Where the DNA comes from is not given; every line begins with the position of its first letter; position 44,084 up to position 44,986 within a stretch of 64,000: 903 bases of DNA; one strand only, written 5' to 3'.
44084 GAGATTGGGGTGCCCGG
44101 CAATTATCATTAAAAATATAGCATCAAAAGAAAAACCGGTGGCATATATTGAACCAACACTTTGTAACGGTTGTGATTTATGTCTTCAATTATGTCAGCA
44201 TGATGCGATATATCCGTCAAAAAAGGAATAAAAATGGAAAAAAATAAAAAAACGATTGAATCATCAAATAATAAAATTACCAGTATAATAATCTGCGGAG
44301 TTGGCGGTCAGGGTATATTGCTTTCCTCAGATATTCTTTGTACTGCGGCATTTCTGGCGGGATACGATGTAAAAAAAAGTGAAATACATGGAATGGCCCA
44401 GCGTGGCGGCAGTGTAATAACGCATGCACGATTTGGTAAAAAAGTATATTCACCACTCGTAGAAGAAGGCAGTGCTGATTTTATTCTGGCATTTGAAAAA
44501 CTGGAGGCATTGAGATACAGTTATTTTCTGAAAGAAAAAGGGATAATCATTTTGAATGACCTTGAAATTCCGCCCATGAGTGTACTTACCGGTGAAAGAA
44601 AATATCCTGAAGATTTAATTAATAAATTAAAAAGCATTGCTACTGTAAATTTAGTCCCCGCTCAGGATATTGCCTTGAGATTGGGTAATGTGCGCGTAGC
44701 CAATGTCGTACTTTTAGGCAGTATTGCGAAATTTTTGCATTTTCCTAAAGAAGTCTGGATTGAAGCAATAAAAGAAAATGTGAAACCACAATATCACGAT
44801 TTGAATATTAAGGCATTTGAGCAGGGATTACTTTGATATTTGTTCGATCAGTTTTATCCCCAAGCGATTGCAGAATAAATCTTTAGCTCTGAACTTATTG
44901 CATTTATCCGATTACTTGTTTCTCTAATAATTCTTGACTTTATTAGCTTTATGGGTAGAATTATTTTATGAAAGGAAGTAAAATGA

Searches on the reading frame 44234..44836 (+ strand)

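Call 40: search_protein_families(library=ncbifam, proteins=[window:44234-44836:+], max_evalue=0.000001)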
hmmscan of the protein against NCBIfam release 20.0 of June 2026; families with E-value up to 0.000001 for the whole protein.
window:44234-44836:+ (200 aa): 25 families
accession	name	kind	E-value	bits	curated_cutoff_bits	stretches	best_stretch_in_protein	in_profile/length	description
NF005325.0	PRK06853.1-5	equivalog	2.4e-75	252.5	230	1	15-199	3-188/192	indolepyruvate oxidoreductase subunit beta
NF005322.0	PRK06853.1-2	equivalog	5e-73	245.1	237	1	13-198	3-189/197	indolepyruvate oxidoreductase subunit beta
NF005323.0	PRK06853.1-3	equivalog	1.5e-58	198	238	1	12-198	3-191/197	indolepyruvate oxidoreductase subunit beta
TIGR03334.1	IOR_beta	equivalog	6.9e-57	192.5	205.8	1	17-198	2-187/189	indolepyruvate ferredoxin oxidoreductase subunit beta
NF005326.0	PRK06853.1-6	equivalog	1.2e-43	149.3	348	1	17-199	5-193/202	indolepyruvate oxidoreductase subunit beta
NF005324.0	PRK06853.1-4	equivalog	8.7e-40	136.7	222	1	16-199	3-186/196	indolepyruvate oxidoreductase subunit beta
NF004915.0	PRK06274.1-1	equivalog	7.3e-39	133.2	274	1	17-198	4-188/194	indolepyruvate oxidoreductase subunit beta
NF004918.0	PRK06274.1-4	equivalog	2e-36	125.7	278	1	17-195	4-185/202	indolepyruvate oxidoreductase subunit beta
NF004917.0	PRK06274.1-3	equivalog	9.2e-35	120.4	284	1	18-197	5-188/203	indolepyruvate oxidoreductase subunit beta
NF005328.0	PRK06853.2-2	equivalog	3.3e-31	108.5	240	1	17-170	5-155/192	indolepyruvate oxidoreductase subunit beta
NF004916.0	PRK06274.1-2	equivalog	1.6e-25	90.3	227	1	18-199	5-173/178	indolepyruvate oxidoreductase subunit beta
NF005327.0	PRK06853.2-1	equivalog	4.2e-25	88.7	242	1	17-196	5-179/194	indolepyruvate oxidoreductase subunit beta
NF005329.0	PRK06853.2-4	equivalog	4.1e-16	59.7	267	1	17-105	3-97/175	indolepyruvate oxidoreductase subunit beta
NF009589.0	PRK13030.1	subfamily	8.3e-15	53.5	816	1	12-166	725-891/1170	indolepyruvate ferredoxin oxidoreductase family protein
TIGR02175.1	PorC_KorC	subfamily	3e-14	53.2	81.1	1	18-198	4-171/177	2-oxoacid:acceptor oxidoreductase, gamma subunit, pyruvate/2-ketoisovalerate family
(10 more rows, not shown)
